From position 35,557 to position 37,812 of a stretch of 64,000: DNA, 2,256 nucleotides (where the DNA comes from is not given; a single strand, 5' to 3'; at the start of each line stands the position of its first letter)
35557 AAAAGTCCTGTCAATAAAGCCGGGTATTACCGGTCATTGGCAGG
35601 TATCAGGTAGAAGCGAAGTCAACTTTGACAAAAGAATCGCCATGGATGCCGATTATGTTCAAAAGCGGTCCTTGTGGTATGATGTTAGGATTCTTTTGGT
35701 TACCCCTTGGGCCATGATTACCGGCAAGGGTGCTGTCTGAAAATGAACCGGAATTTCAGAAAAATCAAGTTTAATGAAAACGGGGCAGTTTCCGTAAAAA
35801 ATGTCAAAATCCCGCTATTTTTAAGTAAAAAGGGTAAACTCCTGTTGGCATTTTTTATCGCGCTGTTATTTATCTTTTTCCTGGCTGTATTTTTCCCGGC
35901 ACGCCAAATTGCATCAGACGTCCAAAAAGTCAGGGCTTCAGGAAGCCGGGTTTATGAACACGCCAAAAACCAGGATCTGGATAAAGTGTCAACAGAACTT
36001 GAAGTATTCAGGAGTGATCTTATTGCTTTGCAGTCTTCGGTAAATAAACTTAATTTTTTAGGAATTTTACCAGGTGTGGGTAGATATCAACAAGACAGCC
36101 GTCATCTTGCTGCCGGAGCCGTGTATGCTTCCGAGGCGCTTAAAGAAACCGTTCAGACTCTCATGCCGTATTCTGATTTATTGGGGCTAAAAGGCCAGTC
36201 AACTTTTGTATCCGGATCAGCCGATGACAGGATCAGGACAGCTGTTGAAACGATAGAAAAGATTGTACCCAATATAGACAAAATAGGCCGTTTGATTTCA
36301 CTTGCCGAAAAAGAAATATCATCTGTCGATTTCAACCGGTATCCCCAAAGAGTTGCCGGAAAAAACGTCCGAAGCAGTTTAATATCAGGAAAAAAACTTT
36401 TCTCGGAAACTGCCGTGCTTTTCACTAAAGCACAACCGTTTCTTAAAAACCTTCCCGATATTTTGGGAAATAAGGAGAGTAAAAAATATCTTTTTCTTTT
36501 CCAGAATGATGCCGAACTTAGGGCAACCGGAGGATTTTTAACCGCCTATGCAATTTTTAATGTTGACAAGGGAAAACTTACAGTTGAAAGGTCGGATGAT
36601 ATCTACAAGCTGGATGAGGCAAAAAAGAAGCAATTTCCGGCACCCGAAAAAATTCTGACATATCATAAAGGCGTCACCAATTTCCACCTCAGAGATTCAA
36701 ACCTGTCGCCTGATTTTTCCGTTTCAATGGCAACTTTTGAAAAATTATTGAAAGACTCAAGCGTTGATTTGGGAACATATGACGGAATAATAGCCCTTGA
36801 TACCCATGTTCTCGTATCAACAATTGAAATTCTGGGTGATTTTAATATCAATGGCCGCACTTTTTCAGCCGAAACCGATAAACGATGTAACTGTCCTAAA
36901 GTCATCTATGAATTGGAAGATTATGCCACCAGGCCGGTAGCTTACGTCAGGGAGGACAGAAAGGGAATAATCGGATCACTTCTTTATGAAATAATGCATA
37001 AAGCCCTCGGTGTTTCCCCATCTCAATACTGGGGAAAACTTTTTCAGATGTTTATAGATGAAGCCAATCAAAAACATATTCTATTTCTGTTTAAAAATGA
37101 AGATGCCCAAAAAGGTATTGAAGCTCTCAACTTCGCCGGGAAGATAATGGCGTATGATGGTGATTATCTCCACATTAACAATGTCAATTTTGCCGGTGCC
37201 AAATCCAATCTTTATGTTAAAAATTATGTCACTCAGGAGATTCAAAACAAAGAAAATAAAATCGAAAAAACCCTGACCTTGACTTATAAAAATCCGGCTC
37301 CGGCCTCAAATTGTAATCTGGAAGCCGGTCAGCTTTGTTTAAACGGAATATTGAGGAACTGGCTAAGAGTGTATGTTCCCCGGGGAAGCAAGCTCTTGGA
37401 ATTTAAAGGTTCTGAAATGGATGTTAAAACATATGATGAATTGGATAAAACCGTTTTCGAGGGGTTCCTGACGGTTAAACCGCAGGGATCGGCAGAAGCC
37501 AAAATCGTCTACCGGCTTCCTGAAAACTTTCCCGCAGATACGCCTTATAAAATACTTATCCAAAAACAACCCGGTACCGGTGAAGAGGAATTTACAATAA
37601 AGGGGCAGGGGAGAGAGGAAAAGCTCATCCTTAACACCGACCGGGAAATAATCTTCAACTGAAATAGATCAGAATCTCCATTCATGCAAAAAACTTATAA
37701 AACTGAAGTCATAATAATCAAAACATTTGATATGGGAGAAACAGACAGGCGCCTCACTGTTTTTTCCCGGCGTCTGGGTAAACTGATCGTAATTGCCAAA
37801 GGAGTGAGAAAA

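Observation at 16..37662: ~37-kb co-directional mega-locus for a complex, methylated, amino-sugar-containing glycoconjugate (33 genes)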

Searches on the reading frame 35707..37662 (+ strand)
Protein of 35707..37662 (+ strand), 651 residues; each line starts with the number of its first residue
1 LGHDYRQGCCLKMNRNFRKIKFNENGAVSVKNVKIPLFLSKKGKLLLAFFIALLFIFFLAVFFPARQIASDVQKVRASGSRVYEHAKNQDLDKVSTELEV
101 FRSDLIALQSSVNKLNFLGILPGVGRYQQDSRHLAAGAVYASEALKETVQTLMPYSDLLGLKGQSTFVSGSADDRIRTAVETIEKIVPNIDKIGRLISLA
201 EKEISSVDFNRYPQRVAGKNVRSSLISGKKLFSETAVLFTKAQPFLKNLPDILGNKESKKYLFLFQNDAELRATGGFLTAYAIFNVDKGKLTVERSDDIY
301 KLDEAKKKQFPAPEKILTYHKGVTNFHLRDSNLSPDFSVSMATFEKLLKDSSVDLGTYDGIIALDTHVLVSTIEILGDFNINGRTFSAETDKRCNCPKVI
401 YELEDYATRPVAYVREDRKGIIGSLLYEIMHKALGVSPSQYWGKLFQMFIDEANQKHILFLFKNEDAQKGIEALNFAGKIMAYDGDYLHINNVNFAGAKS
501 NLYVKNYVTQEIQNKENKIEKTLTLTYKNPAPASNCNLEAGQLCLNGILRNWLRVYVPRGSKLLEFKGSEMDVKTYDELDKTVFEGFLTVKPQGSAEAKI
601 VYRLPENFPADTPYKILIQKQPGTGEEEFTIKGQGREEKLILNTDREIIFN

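Call 7: search_protein_families(library=pfam, proteins=[window:35707-37662:+], max_evalue=0.01)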
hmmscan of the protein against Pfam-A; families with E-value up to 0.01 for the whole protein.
window:35707-37662:+ (651 aa): 1 family
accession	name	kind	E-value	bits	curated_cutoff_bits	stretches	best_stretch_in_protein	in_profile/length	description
PF13196.11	DUF4012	-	5.1e-22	79.4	28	1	258-388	3-132/144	Protein of unknown function (DUF4012)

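Call 25: list_cluster_members(proteins=[L130:277-960:+, window:35707-37662:+, window:17429-18820:+, window:29905-31317:+, window:31310-32854:+, window:6652-8262:-, L130:5974-7878:+, window:13807-15216:+, window:1113-2696:+, window:40092-41693:+])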
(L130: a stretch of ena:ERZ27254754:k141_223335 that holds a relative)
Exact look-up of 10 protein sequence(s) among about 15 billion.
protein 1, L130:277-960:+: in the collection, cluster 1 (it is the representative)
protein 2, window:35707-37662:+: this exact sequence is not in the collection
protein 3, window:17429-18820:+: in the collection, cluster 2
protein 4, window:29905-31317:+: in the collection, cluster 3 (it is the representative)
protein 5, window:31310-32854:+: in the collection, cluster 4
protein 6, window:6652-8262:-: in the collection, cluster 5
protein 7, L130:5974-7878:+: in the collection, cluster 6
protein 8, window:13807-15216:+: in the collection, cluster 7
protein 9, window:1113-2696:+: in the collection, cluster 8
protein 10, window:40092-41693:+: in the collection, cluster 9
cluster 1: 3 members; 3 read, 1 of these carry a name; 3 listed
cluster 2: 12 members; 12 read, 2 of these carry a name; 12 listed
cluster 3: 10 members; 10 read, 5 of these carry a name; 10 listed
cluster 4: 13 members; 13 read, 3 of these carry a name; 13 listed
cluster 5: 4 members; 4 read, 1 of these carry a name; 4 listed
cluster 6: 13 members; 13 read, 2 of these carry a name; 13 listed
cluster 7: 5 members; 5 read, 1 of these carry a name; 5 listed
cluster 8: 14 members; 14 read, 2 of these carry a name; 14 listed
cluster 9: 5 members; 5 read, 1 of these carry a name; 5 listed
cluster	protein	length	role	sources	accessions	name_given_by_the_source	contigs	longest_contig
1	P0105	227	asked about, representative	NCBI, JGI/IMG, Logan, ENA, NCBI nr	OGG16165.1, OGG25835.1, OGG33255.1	hypothetical protein A3D05_04675 [Candidatus Gottesmanbacteria bacterium ... | MAG: hypothetical protein A3D05_04675 [Candidatus Gottesmanbacteria bacterium ...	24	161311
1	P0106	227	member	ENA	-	-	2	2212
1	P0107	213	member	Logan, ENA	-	-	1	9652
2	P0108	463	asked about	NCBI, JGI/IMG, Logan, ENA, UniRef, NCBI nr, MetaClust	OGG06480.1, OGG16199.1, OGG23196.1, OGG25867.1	hypothetical protein A3D05_04845 [Candidatus Gottesmanbacteria bacterium ... | Glycosyltransferase RgtA/B/C/D-like domain-containing protein n=1 Tax=Candidatus ... | MAG: hypothetical protein A2777_05875 [Candidatus Gottesmanbacteria bacterium ...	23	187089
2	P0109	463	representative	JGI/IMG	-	-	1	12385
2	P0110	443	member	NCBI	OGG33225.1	hypothetical protein A3I80_02155, partial [Candidatus Gottesmanbacteria bacterium ...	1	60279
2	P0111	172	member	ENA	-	-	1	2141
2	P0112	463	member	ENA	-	-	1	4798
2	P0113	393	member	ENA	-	-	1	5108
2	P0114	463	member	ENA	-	-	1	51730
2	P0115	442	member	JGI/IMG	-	-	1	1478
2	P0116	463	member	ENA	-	-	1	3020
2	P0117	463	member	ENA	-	-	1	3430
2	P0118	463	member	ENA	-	-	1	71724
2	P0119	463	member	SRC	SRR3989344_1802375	-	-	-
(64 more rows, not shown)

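Call 38: find_homologous_proteins(query=window:35743-37662:+, max_evalue=0.00001)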
Query window:35743-37662:+ (639 aa): 2753 proteins with E <= 0.00001 among 8000 candidates; the best 120 are listed.
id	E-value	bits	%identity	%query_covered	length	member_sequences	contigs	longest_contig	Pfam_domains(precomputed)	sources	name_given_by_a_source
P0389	0.0e+0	1424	100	100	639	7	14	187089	PF13196.12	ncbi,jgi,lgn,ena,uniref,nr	ncbi:hypothetical protein A3D05_04925 [Candidatus Gottesmanbacteria bacterium RIFCSPHIGHO2_02_FULL_4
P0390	5.1e-283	958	67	100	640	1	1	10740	PF13196.12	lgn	-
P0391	2.3e-272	923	65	100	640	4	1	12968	PF13196.12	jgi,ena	-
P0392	2.4e-271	920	64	100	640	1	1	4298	PF13196.12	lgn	-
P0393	4.5e-270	915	64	99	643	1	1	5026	PF13196.12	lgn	-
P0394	1.5e-269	914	63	99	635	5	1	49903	PF13196.12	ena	-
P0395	2.3e-260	883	63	100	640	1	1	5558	PF13196.12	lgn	-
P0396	7.7e-258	875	61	100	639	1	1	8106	PF13196.12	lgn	-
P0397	1.1e-257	874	62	100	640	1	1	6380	PF13196.12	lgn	-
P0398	1.5e-254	864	62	99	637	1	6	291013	PF13196.12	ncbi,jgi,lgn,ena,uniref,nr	ncbi:MAG: hypothetical protein UV73_C0001G0106 [Candidatus Gottesmanbacteria bacterium GW2011_GWA2_4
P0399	4.8e-254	862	64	92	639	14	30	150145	PF13196.12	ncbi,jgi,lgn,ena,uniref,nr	ncbi:hypothetical protein A3J20_00640 [Candidatus Gottesmanbacteria bacterium RIFCSPLOWO2_02_FULL_42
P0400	5.0e-251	852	61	95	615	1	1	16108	PF13196.12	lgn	-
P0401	2.4e-247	840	62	90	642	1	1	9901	PF13196.12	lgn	-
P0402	3.0e-241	820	61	92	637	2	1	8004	PF13196.12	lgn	-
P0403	1.4e-240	818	59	95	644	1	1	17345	PF13196.12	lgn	-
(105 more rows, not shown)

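Call 49: search_solved_structures(query=A1, max_evalue=1)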
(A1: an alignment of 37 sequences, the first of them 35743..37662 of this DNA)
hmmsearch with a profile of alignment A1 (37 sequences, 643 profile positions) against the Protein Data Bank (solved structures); distinct sequences matched with E-value up to 1: 1.
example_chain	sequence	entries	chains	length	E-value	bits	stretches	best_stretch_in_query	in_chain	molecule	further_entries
6m6z_A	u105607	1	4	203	0.15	13.3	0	8-82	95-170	TMH4C4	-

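Call 54: predict_structure(alignment_id=A1)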
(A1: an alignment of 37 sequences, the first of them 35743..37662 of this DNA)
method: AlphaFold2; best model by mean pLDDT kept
length: 639 residues; sequences in the alignment: 37
mean_pLDDT: 83.9   pTM: 0.80
mean pLDDT of the five models: 83.9, 82.8, 80.3, 78.8, 78.7
residues with pLDDT >= 90: 289; 70-90: 260; 50-70: 56; < 50: 34
segments of 3 or more residues with pLDDT < 50: 1-27, 399-403
pLDDT, mean of each block of 10 residues (from residue 1): 39 42 49 84 88 91 95 87 94 95 87 90 95 93 77 63 82 90 95 92 86 90 90 92 94 87 88 89 83 82 76 85 95 87 90 91 88 86 79 63 56 78 66 88 95 94 93 92 72 90 87 85 57 71 96 94 95 88 91 74 91 90 89 87
secondary structure, 60 per line:
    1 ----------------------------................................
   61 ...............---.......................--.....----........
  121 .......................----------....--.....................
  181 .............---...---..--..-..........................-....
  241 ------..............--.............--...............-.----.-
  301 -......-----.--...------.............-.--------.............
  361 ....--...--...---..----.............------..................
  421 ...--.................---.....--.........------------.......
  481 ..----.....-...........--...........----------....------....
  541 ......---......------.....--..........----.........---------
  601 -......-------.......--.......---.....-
elements in order: H29-75 H79-101 H104-108 H113-143 H154-157 H160-193 H210-235 H237-240 E247-260 E263-275 E278-286 H287-292 H302-307 H325-337 E348-353 H354-364 E367-369 E372-374 H386-396 H403-423 H426-442 E446-450 H453-461 E474-482 H487-491 E493-503 E506-516 H527-530 E537-546 E550-555 E562-566 E569-578 E583-591 E602-607 E615-621 E624-630 E634-638

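Call 68: search_protein_families(library=pfam, alignment_id=A1, max_evalue=10)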
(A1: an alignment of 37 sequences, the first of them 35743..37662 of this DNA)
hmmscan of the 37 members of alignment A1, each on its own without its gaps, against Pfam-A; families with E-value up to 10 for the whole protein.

A. member 1, window:35743-37662:+ (639 aa): 1 family
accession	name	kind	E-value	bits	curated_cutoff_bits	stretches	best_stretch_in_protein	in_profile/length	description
PF13196.11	DUF4012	-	5e-22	79.4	28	1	246-376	3-132/144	Protein of unknown function (DUF4012)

B. families by the number of members that match (of 37 scanned): 47 families (the first 25 are shown)
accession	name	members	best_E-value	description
PF13196.11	DUF4012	37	9.3e-27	Protein of unknown function (DUF4012)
PF16519.10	TRPM_tetra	6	0.013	Tetramerisation domain of TRPM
PF05531.17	NPV_P10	5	0.19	Nucleopolyhedrovirus P10 protein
PF14276.11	DUF4363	2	0.021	Domain of unknown function (DUF4363)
PF03137.26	OATP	2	0.027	Organic Anion Transporter Polypeptide (OATP) family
PF20667.3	Sec10_N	2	0.027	Exocyst complex component Sec10, N-terminal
PF05816.16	TelA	2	0.038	Toxic anion resistance protein (TelA)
PF17561.7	TssO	2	0.083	Type VI secretion system, TssO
PF01353.27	GFP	2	0.15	Green fluorescent protein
PF12679.13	ABC2_membrane_2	1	0.0016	ABC-2 family transporter protein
PF05739.25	SNARE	1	0.0026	SNARE domain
PF03630.20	Fumble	1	0.0028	Fumble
PF04279.20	IspA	1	0.0073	Intracellular septation protein A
PF01997.21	Translin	1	0.012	Translin family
PF07099.16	DUF1361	1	0.013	Protein of unknown function (DUF1361)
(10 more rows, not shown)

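Call 69: fold_search(model_id=the predicted structure, library=pdb)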
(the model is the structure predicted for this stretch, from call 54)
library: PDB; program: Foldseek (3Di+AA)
matches with E <= 10: 1101; with E <= 0.001: 0
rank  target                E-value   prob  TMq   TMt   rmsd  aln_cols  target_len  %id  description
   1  6koz_B                1.1e-02  0.92  0.09  0.13  11.2       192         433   10  Crystal structure of two domain M1 zinc metallopeptidase E323 mutant bound to L-Leucine amino acid (released 2020-01-22)
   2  8agb_E                1.1e-02  0.99  0.14  0.18   8.1       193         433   13  Structure of yeast oligosaccharylransferase complex with lipid-linked oligosaccharide bound (released 2022-12-07)
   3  7xyo_B                1.1e-02  0.95  0.11  0.13  13.0       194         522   12  Crystal Structure of a M61 aminopeptidase family member from Myxococcus fulvus (released 2023-06-07)
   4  6ifg_A                1.3e-02  0.95  0.10  0.13  10.4       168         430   10  Crystal structure of M1 zinc metallopeptidase E323A mutant bound to Tyr-ser-ala substrate from Deinococcus radiodurans (released 2019-09-25)
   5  6koy_A                1.4e-02  0.92  0.10  0.14  10.6       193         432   10  Crystal structure of two domain M1 Zinc metallopeptidase E323A mutant bound to L-tryptophan amino acid (released 2020-01-22)
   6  5ab0_C                1.6e-02  0.99  0.11  0.08  10.9       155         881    7  Crystal structure of aminopeptidase ERAP2 with ligand (released 2015-09-30)
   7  6a8z_A                2.1e-02  0.90  0.10  0.13  10.6       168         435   10  Crystal structure of M1 zinc metallopeptidase from Deinococcus radiodurans (released 2019-07-17)
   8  6kp1_A                2.2e-02  0.97  0.10  0.14   9.9       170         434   10  Crystal structure of two domain M1 zinc metallopeptidase E323A mutant bound to L-methionine amino acid (released 2020-06-24)
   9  6iff_A                2.5e-02  0.84  0.10  0.13  11.2       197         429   11  Crystal structure of M1 zinc metallopeptidase E323A mutant from Deinococcus radiodurans (released 2019-09-25)
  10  6ifg_B                2.6e-02  0.90  0.10  0.13  10.4       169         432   10  Crystal structure of M1 zinc metallopeptidase E323A mutant bound to Tyr-ser-ala substrate from Deinococcus radiodurans (released 2019-09-25)
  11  6koz_A                2.6e-02  0.82  0.09  0.13  11.1       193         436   10  Crystal structure of two domain M1 zinc metallopeptidase E323 mutant bound to L-Leucine amino acid (released 2020-01-22)
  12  8cgp_B                2.7e-02  0.94  0.11  0.08  10.5       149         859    7  Insulin regulated aminopeptidase (IRAP) in complex with an allosteric aryl sulfonamide inhibitor (released 2024-01-31)
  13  7sh0_B                3.2e-02  0.92  0.10  0.08  10.7       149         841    5  CRYSTAL STRUCTURE OF ENDOPLASMIC RETICULUM AMINOPEPTIDASE 2 (ERAP2) COMPLEX WITH A HIGHLY SELECTIVE AND POTENT SMALL M (released 2022-07-20)
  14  6kp0_A                3.6e-02  0.80  0.09  0.13  11.1       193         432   10  Crystal structure of two domain M1 zinc metallopeptidase E323A mutant bound to L-arginine (released 2020-01-22)
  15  7sh0_A                4.1e-02  0.90  0.10  0.08  10.9       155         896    7  CRYSTAL STRUCTURE OF ENDOPLASMIC RETICULUM AMINOPEPTIDASE 2 (ERAP2) COMPLEX WITH A HIGHLY SELECTIVE AND POTENT SMALL M (released 2022-07-20)
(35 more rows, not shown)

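Call 72: search_protein_families(library=ncbifam, proteins=[L133:12581-14029:+, L133:11622-12548:+], max_evalue=1e-10)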
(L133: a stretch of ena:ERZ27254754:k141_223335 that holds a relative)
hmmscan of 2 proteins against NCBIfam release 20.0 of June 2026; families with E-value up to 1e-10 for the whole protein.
L133:12581-14029:+ (482 aa): 11 families
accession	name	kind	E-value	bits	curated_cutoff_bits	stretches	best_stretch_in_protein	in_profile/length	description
NF005548.0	PRK07208.1-4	equivalog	4e-129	431.4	389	1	1-464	9-473/488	hypothetical protein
NF005546.0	PRK07208.1-2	equivalog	2.4e-97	326.7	418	2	74-463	115-526/527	hypothetical protein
NF005545.0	PRK07208.1-1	equivalog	2.9e-93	313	451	1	1-461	13-482/504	hypothetical protein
NF005547.0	PRK07208.1-3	equivalog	5.2e-78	262.8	380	1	1-443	10-445/465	hypothetical protein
NF005549.0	PRK07208.1-5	equivalog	6.1e-77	259.3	587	1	71-462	113-534/534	hypothetical protein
NF005560.0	PRK07233.1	equivalog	6.4e-41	140.6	252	1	2-442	7-430/435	hypothetical protein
NF058655.1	CrtID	equivalog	1.3e-17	63.8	640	1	1-68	4-70/478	bifunctional phytoene desaturase/3,4-desaturase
TIGR02734.1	crtI_fam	subfamily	1.6e-17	63.4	238.1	1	2-59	5-61/504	phytoene desaturase family protein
TIGR00031.1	UDP-GALP_mutase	equivalog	2.7e-17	62.8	303.75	1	1-165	7-172/378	UDP-galactopyranose mutase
NF045637.1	carotdesatCrtDProt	equivalog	6.9e-14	51.2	580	0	1-48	4-51/485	1-hydroxycarotenoid 3,4-desaturase CrtD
TIGR03467.1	HpnE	equivalog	4.4e-12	46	283.05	1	2-79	5-83/430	hydroxysqualene dehydroxylase HpnE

L133:11622-12548:+ (308 aa): 18 families
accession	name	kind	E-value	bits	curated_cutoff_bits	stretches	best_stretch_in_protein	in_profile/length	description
TIGR01179.1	galE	equivalog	5.6e-50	170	262.3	1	2-293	1-314/332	UDP-glucose 4-epimerase GalE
TIGR01181.1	dTDP_gluc_dehyt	equivalog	1.5e-46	159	365.1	1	2-306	1-313/321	dTDP-glucose 4,6-dehydratase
TIGR04180.1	EDH_00030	hypoth_equivalog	4.7e-35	121.1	475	1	3-291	1-296/297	NAD-dependent 4,6-dehydratase LegB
NF011728.1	PRK15181.1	equivalog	4e-33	114.9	760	1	3-227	18-250/348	Vi polysaccharide biosynthesis UDP-N-acetylglucosaminuronic acid C-4 epimerase TviC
NF007956.0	PRK10675.1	subfamily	1e-32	113.6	394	1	1-298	1-323/338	UDP-glucose 4-epimerase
TIGR02197.1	heptose_epim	equivalog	5.7e-29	101.3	274.6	1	3-260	1-267/316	ADP-glyceromanno-heptose 6-epimerase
NF007490.0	PRK10084.1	subfamily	4.2e-28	98.3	649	2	1-107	1-114/361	dTDP-glucose 4,6-dehydratase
NF007582.0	PRK10217.1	equivalog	3.4e-25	88.9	698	1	2-253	3-268/355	dTDP-glucose 4,6-dehydratase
NF008360.0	PRK11150.1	equivalog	8.2e-21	74.5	452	1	112-258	111-258/310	ADP-glyceromanno-heptose 6-epimerase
TIGR02622.1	CDP_4_6_dhtase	equivalog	2.4e-19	69.7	278.45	1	2-161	6-172/352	CDP-glucose 4,6-dehydratase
NF047922.1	GDPFucSynFcl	equivalog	1.9e-18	66.9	500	1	28-304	17-301/308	GDP-L-fucose synthase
NF043036.1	ErythonDh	equivalog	3e-14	52.9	325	1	1-172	1-178/321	D-erythronate dehydrogenase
TIGR01214.1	rmlD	equivalog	6.2e-14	51.8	224.05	1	3-177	2-154/285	dTDP-4-dehydrorhamnose reductase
TIGR01472.1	gmd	equivalog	1.3e-13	50.9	415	1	30-163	42-175/342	GDP-mannose 4,6-dehydratase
TIGR03589.1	PseB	equivalog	1.8e-11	43.6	407.75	0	2-238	6-227/324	UDP-N-acetylglucosamine 4,6-dehydratase (inverting)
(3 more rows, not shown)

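Call 74: search_protein_families(library=pfam, proteins=[L133:2330-3151:+, L133:6427-8397:+, L133:18287-19426:+, L133:14789-16444:+, L133:2-634:+], max_evalue=0.01)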
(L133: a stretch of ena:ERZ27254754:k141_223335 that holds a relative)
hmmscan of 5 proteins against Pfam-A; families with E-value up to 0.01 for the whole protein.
L133:2330-3151:+ (273 aa): 0 families

L133:6427-8397:+ (656 aa): 0 families

L133:18287-19426:+ (379 aa): 1 family
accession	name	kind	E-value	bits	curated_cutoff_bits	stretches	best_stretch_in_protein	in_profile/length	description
PF04188.19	Mannosyl_trans2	-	0.00011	22.1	22.4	1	35-187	41-203/443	Mannosyltransferase (PIG-V)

L133:14789-16444:+ (551 aa): 1 family
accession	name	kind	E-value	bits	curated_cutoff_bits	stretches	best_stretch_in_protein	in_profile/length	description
PF09586.16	YfhO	-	9.8e-07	28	28.5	1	458-517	762-820/835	Bacterial membrane protein YfhO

L133:2-634:+ (210 aa): 1 family
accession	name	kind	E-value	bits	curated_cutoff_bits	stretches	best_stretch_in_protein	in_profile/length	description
PF00155.27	Aminotran_1_2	-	1e-21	78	19.7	1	1-192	157-359/361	Aminotransferase class I and II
